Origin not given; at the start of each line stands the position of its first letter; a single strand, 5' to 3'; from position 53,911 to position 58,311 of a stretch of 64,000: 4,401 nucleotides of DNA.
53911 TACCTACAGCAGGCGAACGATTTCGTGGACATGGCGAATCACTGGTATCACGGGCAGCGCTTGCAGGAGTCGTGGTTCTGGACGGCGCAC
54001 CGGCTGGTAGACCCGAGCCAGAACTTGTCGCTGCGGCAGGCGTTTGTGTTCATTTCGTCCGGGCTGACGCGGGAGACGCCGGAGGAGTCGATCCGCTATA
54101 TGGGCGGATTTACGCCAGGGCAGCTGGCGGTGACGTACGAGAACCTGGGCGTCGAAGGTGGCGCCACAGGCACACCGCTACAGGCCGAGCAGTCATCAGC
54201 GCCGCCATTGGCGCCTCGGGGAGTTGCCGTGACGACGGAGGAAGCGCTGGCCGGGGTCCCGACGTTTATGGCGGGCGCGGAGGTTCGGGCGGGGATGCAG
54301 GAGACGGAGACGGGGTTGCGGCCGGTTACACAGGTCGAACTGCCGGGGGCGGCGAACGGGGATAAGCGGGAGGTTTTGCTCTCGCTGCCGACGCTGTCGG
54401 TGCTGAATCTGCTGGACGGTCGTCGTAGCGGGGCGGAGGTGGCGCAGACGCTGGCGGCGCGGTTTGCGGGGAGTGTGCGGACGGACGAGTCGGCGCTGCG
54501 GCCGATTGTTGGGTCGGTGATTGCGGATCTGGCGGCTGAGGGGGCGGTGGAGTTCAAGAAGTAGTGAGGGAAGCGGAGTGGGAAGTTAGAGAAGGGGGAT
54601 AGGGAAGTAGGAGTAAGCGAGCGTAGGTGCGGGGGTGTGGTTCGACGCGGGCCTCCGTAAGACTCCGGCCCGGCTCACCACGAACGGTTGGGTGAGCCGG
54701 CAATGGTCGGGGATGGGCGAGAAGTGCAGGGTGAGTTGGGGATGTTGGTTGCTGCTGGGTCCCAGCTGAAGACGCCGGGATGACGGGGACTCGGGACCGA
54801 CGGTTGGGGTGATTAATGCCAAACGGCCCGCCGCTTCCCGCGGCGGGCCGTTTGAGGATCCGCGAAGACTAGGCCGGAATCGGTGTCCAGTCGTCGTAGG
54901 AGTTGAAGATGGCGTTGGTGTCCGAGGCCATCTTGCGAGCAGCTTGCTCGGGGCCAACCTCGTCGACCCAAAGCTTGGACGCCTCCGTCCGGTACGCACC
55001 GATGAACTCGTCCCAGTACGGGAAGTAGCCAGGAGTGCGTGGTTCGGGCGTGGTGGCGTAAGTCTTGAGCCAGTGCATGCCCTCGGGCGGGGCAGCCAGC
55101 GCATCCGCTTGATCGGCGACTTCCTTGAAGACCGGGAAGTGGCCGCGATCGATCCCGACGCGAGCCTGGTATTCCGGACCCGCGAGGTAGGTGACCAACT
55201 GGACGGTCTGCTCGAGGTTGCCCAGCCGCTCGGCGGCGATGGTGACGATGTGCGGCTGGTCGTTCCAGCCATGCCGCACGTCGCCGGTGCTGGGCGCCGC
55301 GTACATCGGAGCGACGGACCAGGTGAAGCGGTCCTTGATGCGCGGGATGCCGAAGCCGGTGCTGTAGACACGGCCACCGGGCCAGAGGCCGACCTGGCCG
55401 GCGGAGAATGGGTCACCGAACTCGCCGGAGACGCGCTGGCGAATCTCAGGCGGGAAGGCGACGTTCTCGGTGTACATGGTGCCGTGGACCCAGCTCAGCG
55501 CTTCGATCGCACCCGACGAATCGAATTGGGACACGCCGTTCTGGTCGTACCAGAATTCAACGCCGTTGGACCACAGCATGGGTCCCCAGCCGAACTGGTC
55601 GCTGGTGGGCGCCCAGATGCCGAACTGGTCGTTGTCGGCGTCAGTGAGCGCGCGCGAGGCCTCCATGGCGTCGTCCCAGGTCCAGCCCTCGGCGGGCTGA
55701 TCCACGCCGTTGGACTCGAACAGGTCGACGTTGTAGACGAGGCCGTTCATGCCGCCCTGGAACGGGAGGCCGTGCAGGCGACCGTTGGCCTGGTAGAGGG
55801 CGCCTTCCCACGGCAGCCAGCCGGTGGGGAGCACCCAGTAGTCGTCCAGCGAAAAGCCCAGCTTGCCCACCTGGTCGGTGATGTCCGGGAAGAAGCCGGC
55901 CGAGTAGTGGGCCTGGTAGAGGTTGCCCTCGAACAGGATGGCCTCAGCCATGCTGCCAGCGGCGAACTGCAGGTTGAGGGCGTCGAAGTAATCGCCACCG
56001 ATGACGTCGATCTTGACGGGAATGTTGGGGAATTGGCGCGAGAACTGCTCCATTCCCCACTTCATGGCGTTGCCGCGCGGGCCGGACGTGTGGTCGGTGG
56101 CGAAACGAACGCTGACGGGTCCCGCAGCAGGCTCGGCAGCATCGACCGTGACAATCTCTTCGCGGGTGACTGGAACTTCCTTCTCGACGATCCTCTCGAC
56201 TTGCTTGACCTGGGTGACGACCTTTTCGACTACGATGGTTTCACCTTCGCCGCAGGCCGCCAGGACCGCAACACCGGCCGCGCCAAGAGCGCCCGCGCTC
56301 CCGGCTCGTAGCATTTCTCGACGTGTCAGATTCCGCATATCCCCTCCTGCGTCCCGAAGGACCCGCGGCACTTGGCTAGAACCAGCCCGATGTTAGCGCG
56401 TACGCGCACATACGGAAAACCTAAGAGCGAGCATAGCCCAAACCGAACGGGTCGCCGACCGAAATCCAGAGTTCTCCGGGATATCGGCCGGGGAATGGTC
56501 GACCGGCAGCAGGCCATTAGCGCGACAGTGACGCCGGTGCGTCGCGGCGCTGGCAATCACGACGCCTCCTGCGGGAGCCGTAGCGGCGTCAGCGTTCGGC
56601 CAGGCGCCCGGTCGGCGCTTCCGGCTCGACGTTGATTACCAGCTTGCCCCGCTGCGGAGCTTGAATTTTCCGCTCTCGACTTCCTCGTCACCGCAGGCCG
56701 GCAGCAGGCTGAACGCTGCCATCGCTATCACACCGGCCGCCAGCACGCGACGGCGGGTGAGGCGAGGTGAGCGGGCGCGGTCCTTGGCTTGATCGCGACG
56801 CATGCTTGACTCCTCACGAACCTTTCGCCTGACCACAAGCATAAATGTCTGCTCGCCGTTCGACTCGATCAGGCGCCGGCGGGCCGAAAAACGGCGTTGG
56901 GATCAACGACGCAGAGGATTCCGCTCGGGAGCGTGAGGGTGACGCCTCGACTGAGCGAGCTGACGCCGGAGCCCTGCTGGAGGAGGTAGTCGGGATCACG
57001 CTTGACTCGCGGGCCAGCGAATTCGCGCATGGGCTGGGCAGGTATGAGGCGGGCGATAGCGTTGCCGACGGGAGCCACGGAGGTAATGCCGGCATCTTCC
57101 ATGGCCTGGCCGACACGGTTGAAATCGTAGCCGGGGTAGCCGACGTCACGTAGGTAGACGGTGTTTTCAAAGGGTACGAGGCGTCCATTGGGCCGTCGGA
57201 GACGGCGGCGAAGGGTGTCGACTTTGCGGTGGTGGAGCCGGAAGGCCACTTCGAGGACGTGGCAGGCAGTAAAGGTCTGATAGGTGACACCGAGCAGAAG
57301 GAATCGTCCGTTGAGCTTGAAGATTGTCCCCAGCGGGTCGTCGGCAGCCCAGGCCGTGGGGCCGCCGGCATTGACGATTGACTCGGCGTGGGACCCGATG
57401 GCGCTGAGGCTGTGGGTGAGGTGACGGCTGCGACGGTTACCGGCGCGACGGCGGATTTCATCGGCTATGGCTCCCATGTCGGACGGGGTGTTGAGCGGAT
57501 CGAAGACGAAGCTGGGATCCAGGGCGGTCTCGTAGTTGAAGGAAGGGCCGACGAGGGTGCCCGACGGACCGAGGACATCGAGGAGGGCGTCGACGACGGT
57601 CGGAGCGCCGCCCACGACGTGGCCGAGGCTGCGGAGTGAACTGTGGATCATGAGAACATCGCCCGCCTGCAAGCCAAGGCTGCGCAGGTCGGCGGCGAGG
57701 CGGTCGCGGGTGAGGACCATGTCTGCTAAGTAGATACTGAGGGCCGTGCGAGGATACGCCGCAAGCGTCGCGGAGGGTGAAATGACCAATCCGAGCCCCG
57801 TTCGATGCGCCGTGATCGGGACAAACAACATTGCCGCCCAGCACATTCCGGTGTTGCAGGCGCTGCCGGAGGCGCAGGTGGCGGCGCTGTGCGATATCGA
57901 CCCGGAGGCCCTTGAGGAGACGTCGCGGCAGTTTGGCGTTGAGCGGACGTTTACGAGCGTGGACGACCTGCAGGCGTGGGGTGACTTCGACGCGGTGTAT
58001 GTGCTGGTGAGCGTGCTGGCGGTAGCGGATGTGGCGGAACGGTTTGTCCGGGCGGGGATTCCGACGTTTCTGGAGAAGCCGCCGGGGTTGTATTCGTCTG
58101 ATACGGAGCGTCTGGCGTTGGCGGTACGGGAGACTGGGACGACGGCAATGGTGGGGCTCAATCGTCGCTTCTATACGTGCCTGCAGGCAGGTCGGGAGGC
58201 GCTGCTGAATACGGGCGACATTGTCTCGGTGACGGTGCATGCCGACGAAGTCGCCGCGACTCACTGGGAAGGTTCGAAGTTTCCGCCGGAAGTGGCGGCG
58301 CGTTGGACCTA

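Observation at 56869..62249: Possible small-molecule modification/efflux island: AAC(3)-like acetyltransferase, Gfo/Idh/MocA, FAD oxidoreductase and a DrrAB-like ABC-2 exporter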

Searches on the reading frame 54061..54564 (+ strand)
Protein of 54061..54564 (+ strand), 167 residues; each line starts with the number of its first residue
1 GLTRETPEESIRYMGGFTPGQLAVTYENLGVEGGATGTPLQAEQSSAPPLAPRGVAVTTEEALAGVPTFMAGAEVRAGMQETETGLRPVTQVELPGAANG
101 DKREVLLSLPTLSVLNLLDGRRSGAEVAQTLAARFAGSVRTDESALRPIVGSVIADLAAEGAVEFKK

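Call 31: search_protein_families(library=pfam, proteins=[window:54079-54561:+], max_evalue=5)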
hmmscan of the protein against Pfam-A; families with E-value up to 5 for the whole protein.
seq(161 aa): 1 family
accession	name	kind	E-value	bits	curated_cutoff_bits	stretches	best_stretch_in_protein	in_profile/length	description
PF05402.18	PqqD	-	0.029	15.1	23.4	1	108-156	22-66/67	Coenzyme PQQ synthesis protein D (PqqD)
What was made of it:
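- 52861..54564 (+): Flavin-dependent halogenase of the CndH/CmlS type, 567 aa, with an extra PqqD-like C-terminal domain (about residues 460-567). It is an optional neighbour. For the C-terminal domain, Pfam PqqD gives E=0.029 (call 31).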

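Call 46: find_homologous_proteins(query=window:54061-54564:+, max_evalue=0.001)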
Query window:54061-54564:+ (167 aa): 8 proteins with E <= 0.001 among 862 candidates.
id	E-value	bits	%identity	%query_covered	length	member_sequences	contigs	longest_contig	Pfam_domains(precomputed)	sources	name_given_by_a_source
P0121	4.4e-83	294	89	100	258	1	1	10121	-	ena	-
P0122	8.8e-80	284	86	100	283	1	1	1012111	PF04820.21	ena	-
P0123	9.5e-66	238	75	99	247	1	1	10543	-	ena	-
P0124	7.3e-59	216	68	100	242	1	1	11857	-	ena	-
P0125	1.5e-54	202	92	66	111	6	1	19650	-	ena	-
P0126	4.2e-44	168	66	85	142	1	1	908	-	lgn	-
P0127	4.4e-40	155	67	77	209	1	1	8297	-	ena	-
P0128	6.9e-16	76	89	28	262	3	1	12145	PF04820.21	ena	-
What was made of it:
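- Tried and rejected: A homologue search with only the halogenase C-terminus returned just 8 fragmentary proteins (call 46).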

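Call 53: predict_structure(alignment_id=A2)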
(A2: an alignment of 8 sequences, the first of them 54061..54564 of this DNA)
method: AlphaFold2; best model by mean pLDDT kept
length: 167 residues; sequences in the alignment: 8
mean_pLDDT: 64.6   pTM: 0.60
mean pLDDT of the five models: 64.6, 39.8, 37.9, 35.5, 33.7
residues with pLDDT >= 90: 13; 70-90: 79; 50-70: 23; < 50: 52
segments of 3 or more residues with pLDDT < 50: 1-52
pLDDT, mean of each block of 10 residues (from residue 1): 32 35 37 28 32 73 89 77 74 67 67 80 91 75 83 85 80
secondary structure, 60 per line:
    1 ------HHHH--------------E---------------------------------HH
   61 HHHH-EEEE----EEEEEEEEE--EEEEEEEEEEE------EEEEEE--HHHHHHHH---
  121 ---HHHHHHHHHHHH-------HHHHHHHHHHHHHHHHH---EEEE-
elements in order: H7-10 H59-64 E66-69 E74-82 E85-95 E102-107 H110-117 H124-135 H143-159 E163-166
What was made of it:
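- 52861..54564 (+): The AF2 model has a beta-sheet followed by three helices, with pLDDT about 75-90 (call 53).
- On RiPP recognition element (PqqD-like domain): Only 1 of 5 models was confident, and the alignment had 8 sequences (call 53).
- The score is below the Pfam cut-off, and only 1 of 5 AF2 models was confident, built from an 8-sequence alignment (call 53).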

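Call 56: fold_search(model_id=the predicted structure, library=pdb)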
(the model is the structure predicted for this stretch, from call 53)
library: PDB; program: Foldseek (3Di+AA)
matches with E <= 10: 802; with E <= 0.001: 0
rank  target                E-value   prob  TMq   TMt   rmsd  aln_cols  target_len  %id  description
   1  5sxy_MODEL_1_A        3.1e-03  1.00  0.39  0.65   4.4        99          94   23  The solution NMR structure for the PqqD truncation of Methylobacterium extorquens PqqCD representing a functio (released 2017-05-24)
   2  8hkr_B                3.7e-03  1.00  0.39  0.18   5.1       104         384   24  Crystal Structure of Histone H3 Lysine 79 (H3K79) Methyltransferase Rv2067c from Mycobacterium tuberculosis (released 2023-10-18)
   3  7vzq_A                7.9e-03  1.00  0.43  0.12   4.5       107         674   11  The structure of GdmN V24Y/G157A/R158A/G188R mutant in complex with carbamoyl adenylate intermediate (released 2022-11-16)
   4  7vzu_A                9.5e-03  1.00  0.44  0.12   3.5       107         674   11  The structure of GdmN Y82F mutant (released 2022-11-16)
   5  7vx0_A                1.5e-02  0.99  0.38  0.11   5.1       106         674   10  The structure of GdmN complex with ATP (released 2022-11-16)
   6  7vyj_A                1.7e-02  0.99  0.37  0.11   5.1       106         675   10  The structure of GdmN in complex with carbamoyl adenylate intermediate (released 2022-11-16)
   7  7vzq_B                2.9e-02  0.99  0.37  0.11   5.0       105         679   10  The structure of GdmN V24Y/G157A/R158A/G188R mutant in complex with carbamoyl adenylate intermediate (released 2022-11-16)
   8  7mlu_A                1.1e-01  0.10  0.15  0.09  17.9       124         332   12  Cryo-EM reveals partially and fully assembled native glycine receptors,homomeric pentamer (released 2021-09-29)
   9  7dud_A                1.2e-01  0.80  0.20  0.22  10.1        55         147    9  Crystal Structure of erWalK (released 2022-01-19)
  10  6b3y_A                1.2e-01  0.20  0.18  0.15  12.4       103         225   14  Crystal structure of the PH-like domain from DENND3 (released 2018-01-24)
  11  4ywz_A                2.0e-01  0.69  0.20  0.22  10.1        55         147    9  Crystal structure of the extracellular receptor domain of the essential sensor kinase WalK from Staphylococcus aureus (released 2016-03-30)
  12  8dn4_B                2.1e-01  0.13  0.17  0.10  18.4       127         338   11  Cryo-EM structure of human Glycine Receptor alpha-1 beta heteromer, glycine-bound state3(desensitized state) (released 2023-10-11)
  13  9pkz_B                2.1e-01  0.08  0.15  0.09  19.2       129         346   10  Alpha1/Beta Heteromeric Glycine receptor in the presence of 0.200 mM strychnine and 0.02 mM ivermectin (released 2026-01-07)
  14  8fe1_B                2.2e-01  0.09  0.15  0.08  18.0       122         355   12  Alpha1/BetaB Heteromeric Glycine Receptor in 1 mM Glycine 20 uM Ivermectin State (released 2023-03-22)
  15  6krw                  2.2e-01  0.06  0.14  0.09  13.2       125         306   11  Crystal Structure of AtPTP1 at 1.4 angstrom (released 2020-08-26)
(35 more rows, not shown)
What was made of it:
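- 52861..54564 (+): The top Foldseek hit is PqqD 5SXY, E=3e-3, probability 1.0 (call 56).
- On RiPP recognition element (PqqD-like domain): The top Foldseek PDB hit is PqqD 5SXY, E=3e-3, probability 1.0, TM-score 0.65 on the target (call 56).
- The halogenase C-terminal domain matches PqqD: Pfam E=0.029 (call 31) and Foldseek top hit 5SXY with probability 1.0 (call 56).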

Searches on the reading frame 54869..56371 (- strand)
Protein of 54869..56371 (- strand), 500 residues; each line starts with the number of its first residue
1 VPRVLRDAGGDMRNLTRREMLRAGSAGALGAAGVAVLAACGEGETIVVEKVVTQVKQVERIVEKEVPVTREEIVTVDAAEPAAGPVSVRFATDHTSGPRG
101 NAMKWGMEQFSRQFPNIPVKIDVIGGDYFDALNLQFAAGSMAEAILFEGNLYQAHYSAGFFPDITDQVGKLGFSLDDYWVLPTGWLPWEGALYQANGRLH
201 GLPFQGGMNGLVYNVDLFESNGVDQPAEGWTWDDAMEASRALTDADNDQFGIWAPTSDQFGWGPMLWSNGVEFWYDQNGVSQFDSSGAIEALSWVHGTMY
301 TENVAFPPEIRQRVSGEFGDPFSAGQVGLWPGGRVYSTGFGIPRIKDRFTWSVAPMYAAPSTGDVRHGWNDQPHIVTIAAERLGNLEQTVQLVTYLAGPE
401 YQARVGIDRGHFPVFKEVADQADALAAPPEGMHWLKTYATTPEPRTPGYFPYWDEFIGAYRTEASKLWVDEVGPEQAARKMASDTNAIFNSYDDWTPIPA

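Call 6: search_protein_families(library=pfam, proteins=[window:54869-56371:-], max_evalue=0.01)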
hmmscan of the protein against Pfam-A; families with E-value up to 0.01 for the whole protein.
window:54869-56371:- (500 aa): 2 families
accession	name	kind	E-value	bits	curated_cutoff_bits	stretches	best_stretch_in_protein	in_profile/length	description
PF01547.30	SBP_bac_1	-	4.7e-21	76.5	26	1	105-403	13-307/307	Bacterial extracellular solute-binding protein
PF13416.11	SBP_bac_8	-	9.3e-13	49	27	1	108-427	4-273/279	Bacterial extracellular solute-binding protein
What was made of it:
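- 54869..56338 (-): Orphan family-1 (CUT1-like) solute-binding lipoprotein, 489 aa, with a Tat/lipobox signal. No permease genes lie nearby. Pfam SBP_bac_1 and SBP_bac_8 (call 6).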

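Call 8: search_protein_families(library=ncbifam, proteins=[window:54869-56371:-], max_evalue=0.001)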
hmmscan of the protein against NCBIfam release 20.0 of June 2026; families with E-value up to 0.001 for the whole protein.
window:54869-56371:- (500 aa): 0 families

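Call 86: search_solved_structures(query=window:54869-56338:-, max_evalue=0.01)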
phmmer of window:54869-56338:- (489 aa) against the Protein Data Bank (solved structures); distinct sequences matched with E-value up to 0.01: 20.
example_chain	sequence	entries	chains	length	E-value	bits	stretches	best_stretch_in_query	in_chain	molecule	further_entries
5f7v_A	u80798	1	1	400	8.7e-15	57.5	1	88-319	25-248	Lmo0181 protein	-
6rjy_A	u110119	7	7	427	1.3e-12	50.3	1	91-410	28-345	Arabino-oligosaccharids-binding protein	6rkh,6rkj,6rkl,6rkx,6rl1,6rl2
4qrz_A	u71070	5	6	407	3.8e-09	38.9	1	124-321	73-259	ABC-TYPE SUGAR TRANSPORTER | ABC transporter, substrate binding protein (Sugar)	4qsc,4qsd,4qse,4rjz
4zza_A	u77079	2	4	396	4.2e-08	35.4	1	92-234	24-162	Sugar binding protein of ABC transporter system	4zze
4zs9_A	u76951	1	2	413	4.2e-08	35.4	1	92-234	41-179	Sugar binding protein of ABC transporter system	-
6dtq_A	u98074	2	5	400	8e-08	34.5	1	87-427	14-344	maltose-binding protein MalE3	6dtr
22hh_A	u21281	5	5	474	2e-07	33.2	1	56-278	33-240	Extracellular solute-binding protein family 1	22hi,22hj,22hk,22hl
4rya_A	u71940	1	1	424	2.6e-07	32.8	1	183-359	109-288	ABC transporter substrate binding protein (Sorbitol)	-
5ci5_A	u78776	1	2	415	6.8e-07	31.4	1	188-478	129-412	Extracellular solute-binding protein family 1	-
5k2x_A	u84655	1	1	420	4.1e-06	28.9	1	90-350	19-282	Sugar ABC transporter permease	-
5k2y_A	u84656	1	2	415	4.5e-06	28.7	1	91-350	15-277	Probable periplasmic sugar-binding lipoprotein UspC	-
6h0h_A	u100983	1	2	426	1.4e-05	27.1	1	150-268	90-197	Probable solute binding protein of ABC transporter system for sugars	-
6q5g_A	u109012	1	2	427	1.4e-05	27.1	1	150-268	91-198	Sugar ABC transporter substrate-binding protein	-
5ysb_A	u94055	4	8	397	0.00076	21.4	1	90-286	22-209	Lin1841 protein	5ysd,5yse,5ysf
8art_A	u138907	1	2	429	0.0012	20.7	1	182-443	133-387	Putative secreted maltose-binding protein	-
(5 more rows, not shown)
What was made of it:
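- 54869..56338 (-): All solved relatives bind sugars or oligosaccharides, for example 5F7V and 6RJY (call 86).
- Solved relatives of the binding protein all bind sugars (call 86).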

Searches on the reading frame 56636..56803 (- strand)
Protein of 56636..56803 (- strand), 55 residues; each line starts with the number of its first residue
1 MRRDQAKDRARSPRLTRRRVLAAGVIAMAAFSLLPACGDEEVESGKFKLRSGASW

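Call 73: search_protein_representatives(protein=window:56636-56803:-)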
Query: 55 residues. Proteins with E-value up to 0.001 (for the whole library): 6; up to 1e-10: 2; up to 1e-30: 0. The best 6 are listed.
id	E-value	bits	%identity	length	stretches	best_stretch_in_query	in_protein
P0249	1.2e-17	78.0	71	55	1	1-55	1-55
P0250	6.9e-17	75.7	71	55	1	1-55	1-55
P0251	2.3e-08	49.2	33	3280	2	16-51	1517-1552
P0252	3.5e-07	45.5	60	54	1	10-55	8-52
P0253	8.2e-07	44.4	50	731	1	32-51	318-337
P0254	8.5e-07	44.4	43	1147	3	30-55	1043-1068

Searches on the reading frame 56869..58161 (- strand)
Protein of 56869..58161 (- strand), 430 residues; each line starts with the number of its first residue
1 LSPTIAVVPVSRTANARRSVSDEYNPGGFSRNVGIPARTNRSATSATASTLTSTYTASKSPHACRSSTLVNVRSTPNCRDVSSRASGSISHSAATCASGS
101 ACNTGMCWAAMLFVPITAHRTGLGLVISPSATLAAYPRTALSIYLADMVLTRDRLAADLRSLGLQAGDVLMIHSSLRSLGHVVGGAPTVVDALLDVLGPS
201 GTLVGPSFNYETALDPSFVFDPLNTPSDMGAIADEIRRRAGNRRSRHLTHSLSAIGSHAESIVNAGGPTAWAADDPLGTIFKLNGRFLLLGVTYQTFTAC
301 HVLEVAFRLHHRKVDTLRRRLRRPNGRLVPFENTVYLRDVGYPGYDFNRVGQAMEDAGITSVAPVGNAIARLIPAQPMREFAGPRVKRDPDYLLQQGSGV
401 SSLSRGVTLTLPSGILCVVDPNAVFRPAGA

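Call 6: search_protein_families(library=pfam, proteins=[window:56869-58161:-], max_evalue=0.01)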
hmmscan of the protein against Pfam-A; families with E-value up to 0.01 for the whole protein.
window:56869-58161:- (430 aa): 1 family
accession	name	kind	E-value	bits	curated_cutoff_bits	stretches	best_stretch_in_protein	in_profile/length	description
PF02522.19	Antibiotic_NAT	-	1e-44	153.2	25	1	171-382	1-227/232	Aminoglycoside 3-N-acetyltransferase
